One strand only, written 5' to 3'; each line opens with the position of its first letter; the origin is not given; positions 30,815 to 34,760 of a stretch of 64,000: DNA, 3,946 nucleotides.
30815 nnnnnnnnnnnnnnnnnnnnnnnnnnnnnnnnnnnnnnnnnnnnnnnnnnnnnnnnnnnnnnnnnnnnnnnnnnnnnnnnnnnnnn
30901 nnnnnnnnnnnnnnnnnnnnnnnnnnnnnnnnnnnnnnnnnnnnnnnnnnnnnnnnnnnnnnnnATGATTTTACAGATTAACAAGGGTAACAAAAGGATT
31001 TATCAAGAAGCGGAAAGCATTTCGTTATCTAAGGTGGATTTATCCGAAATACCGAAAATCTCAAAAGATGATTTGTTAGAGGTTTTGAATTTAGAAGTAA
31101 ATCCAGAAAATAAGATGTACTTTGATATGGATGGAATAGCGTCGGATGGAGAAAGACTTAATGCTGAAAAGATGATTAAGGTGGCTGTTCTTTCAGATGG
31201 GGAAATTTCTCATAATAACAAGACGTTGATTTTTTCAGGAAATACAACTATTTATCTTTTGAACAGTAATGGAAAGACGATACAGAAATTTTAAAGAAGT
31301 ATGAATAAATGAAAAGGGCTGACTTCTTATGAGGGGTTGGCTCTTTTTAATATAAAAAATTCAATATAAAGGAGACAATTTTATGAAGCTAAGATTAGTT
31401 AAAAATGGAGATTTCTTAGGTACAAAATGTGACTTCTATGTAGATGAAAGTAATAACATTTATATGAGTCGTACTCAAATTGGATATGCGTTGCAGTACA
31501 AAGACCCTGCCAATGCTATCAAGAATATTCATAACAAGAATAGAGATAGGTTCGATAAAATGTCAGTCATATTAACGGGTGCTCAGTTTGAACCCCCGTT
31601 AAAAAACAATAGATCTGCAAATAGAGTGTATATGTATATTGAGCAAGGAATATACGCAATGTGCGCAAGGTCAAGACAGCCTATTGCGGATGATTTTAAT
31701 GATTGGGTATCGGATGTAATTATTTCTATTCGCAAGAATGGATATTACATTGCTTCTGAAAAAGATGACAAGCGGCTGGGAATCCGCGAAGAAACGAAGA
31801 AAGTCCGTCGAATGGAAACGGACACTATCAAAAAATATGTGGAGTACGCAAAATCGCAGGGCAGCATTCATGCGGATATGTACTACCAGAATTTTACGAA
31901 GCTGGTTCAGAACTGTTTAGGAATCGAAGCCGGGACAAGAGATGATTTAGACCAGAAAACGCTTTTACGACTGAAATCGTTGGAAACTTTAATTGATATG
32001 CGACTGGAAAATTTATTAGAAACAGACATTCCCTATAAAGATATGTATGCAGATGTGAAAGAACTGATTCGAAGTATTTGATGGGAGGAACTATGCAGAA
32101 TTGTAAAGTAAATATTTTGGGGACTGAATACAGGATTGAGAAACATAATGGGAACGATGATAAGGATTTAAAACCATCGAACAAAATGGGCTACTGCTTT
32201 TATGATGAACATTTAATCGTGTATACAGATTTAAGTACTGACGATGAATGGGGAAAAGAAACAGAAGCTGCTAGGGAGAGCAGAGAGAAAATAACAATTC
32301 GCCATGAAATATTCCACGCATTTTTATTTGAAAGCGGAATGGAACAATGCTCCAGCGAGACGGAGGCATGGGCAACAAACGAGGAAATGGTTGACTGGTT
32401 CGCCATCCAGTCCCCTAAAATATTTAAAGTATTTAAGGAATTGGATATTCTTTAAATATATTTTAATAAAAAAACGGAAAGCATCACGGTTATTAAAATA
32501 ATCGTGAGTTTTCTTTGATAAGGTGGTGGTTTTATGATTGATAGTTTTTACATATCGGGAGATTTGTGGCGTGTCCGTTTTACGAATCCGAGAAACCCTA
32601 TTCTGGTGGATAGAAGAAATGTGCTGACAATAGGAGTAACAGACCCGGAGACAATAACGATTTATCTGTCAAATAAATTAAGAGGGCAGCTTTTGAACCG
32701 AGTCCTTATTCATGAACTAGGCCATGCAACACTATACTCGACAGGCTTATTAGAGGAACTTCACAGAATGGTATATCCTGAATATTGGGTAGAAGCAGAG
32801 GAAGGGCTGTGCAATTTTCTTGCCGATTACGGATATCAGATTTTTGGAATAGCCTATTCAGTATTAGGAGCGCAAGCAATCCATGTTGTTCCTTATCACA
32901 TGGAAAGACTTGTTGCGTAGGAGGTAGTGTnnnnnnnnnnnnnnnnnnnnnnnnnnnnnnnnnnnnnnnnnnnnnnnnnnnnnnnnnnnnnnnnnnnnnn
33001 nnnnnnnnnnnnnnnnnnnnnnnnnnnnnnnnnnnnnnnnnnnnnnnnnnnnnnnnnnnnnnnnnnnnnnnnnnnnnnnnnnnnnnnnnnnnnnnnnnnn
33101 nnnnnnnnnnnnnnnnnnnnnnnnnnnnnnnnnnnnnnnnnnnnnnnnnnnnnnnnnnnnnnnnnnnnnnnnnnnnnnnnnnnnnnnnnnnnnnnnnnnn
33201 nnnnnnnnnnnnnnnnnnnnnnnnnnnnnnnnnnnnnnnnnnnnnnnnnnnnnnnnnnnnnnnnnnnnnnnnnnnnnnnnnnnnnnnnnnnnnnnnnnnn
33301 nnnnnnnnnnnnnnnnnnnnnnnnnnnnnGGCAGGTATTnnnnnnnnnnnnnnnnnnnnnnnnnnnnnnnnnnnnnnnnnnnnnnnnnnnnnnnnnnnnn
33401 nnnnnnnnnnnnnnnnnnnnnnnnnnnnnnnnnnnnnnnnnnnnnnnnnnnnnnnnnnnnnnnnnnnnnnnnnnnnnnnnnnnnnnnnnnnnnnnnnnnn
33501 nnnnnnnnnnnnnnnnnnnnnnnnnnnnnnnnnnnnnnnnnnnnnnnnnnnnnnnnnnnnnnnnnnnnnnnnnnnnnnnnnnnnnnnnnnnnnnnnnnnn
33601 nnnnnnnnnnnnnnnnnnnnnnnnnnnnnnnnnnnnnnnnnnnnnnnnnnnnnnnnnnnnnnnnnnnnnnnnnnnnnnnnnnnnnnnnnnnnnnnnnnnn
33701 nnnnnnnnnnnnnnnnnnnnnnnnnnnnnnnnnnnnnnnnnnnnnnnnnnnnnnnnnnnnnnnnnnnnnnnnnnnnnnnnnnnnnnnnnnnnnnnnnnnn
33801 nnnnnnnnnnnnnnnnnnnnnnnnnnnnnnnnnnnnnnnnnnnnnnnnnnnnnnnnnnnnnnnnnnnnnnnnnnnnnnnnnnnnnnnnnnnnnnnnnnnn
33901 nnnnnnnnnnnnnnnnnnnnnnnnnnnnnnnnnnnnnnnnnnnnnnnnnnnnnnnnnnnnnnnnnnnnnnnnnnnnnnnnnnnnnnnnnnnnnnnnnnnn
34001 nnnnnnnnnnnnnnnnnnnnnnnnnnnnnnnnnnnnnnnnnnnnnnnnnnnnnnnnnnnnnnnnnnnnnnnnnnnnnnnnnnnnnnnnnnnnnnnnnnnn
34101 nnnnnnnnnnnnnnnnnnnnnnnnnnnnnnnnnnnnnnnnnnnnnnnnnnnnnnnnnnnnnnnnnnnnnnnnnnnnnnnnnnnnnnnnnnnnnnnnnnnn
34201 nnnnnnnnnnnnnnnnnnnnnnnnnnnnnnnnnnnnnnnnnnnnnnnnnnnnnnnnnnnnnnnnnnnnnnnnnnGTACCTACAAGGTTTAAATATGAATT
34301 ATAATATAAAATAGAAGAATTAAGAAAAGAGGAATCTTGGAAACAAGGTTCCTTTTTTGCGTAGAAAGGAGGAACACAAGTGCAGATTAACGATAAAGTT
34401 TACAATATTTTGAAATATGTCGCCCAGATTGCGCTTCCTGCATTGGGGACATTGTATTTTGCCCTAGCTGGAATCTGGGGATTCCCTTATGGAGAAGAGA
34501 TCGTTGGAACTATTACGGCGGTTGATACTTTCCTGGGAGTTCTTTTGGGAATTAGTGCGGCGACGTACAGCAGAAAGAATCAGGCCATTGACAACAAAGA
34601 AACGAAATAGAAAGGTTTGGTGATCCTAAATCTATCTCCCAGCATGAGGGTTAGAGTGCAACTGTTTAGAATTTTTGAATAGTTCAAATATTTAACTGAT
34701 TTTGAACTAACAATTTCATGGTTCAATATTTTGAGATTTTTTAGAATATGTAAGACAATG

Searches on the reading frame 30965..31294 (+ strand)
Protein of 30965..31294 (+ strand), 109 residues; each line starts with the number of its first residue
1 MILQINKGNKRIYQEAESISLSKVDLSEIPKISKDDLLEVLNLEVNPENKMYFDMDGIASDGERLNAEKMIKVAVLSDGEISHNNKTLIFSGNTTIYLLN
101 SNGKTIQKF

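Call 57: search_protein_families(library=phrogs, proteins=[window:30965-31294:+], max_evalue=0.001)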
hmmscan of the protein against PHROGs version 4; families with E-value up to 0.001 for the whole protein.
window:30965-31294:+ (109 aa): 1 family
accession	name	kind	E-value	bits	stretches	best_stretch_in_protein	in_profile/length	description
phrog_25185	-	unknown function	0.00024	22.1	1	6-53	40-89/116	-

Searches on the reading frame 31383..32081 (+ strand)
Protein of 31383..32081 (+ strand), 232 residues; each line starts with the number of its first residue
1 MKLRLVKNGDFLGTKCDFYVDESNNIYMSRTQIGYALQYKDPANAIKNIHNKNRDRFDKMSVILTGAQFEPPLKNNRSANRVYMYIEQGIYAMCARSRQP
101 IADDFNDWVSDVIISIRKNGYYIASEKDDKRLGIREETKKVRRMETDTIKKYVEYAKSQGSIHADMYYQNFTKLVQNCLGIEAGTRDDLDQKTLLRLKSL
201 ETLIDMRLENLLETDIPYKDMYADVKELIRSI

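Call 58: search_protein_families(library=phrogs, proteins=[window:31383-32081:+], max_evalue=0.001)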
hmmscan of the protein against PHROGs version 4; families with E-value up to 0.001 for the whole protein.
window:31383-32081:+ (232 aa): 12 families
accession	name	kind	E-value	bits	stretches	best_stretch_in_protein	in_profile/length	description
phrog_463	-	transcription regulation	4.5e-24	86.3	1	23-227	21-203/250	anti-repressor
phrog_2011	-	transcription regulation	1e-16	62.5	1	4-146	2-138/275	anti-repressor Ant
phrog_7347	-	unknown function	1.1e-14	55.5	1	86-153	10-77/78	-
phrog_2593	-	transcription regulation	3.4e-14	54.2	1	20-137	35-148/255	anti-repressor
phrog_2899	-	transcription regulation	5.6e-14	53.4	1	23-177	24-171/263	anti-repressor Ant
phrog_5060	-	transcription regulation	1.5e-13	52.3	1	20-153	21-144/224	anti-repressor Ant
phrog_130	-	transcription regulation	4.3e-09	36.9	1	20-134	173-276/480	anti-repressor Ant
phrog_9976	-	transcription regulation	1.9e-05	25.6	1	25-118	19-99/188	anti-repressor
phrog_2657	-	transcription regulation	5.8e-05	23.5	1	135-204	122-202/243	transcriptional regulator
phrog_2127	-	transcription regulation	6.6e-05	23.8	1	21-112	18-112/313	anti-repressor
phrog_245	-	transcription regulation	6.6e-05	23.6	1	20-167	54-174/319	anti-repressor Ant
phrog_25722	-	unknown function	0.00018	22.4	1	80-127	65-113/150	-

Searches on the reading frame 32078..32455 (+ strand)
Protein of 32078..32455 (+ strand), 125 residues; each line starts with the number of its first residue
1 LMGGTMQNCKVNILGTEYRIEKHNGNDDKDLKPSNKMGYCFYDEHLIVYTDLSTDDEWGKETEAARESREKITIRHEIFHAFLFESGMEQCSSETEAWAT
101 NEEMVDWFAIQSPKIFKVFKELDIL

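Call 58: search_protein_families(library=phrogs, proteins=[window:32078-32455:+], max_evalue=0.001)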
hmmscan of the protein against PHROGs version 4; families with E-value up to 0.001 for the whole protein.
window:32078-32455:+ (125 aa): 1 family
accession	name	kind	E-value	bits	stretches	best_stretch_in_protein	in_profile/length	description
phrog_1233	-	unknown function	2.6e-22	80.4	1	6-122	7-107/306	-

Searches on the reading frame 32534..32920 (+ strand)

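Call 58: search_protein_families(library=phrogs, proteins=[window:32534-32920:+], max_evalue=0.001)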
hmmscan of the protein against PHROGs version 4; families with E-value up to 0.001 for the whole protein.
window:32534-32920:+ (128 aa): 1 family
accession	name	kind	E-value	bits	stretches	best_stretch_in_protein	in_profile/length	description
phrog_1233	-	unknown function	1.9e-11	44.6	1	3-111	10-108/306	-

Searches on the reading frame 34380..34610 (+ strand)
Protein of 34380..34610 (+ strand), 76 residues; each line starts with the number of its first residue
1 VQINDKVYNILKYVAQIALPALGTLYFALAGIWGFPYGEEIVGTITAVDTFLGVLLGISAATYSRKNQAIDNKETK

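Call 14: search_protein_families(library=phrogs, proteins=[window:34380-34610:+], max_evalue=0.001)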
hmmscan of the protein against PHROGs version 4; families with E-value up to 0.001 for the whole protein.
window:34380-34610:+ (76 aa): 3 families
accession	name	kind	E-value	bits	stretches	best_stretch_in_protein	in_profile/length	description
phrog_881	-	lysis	4e-24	85.4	1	1-67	1-67/68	holin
phrog_9233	-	lysis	2.4e-23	83.6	1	2-71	13-82/124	holin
phrog_13239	-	unknown function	3.5e-19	70.5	1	3-69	19-85/138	-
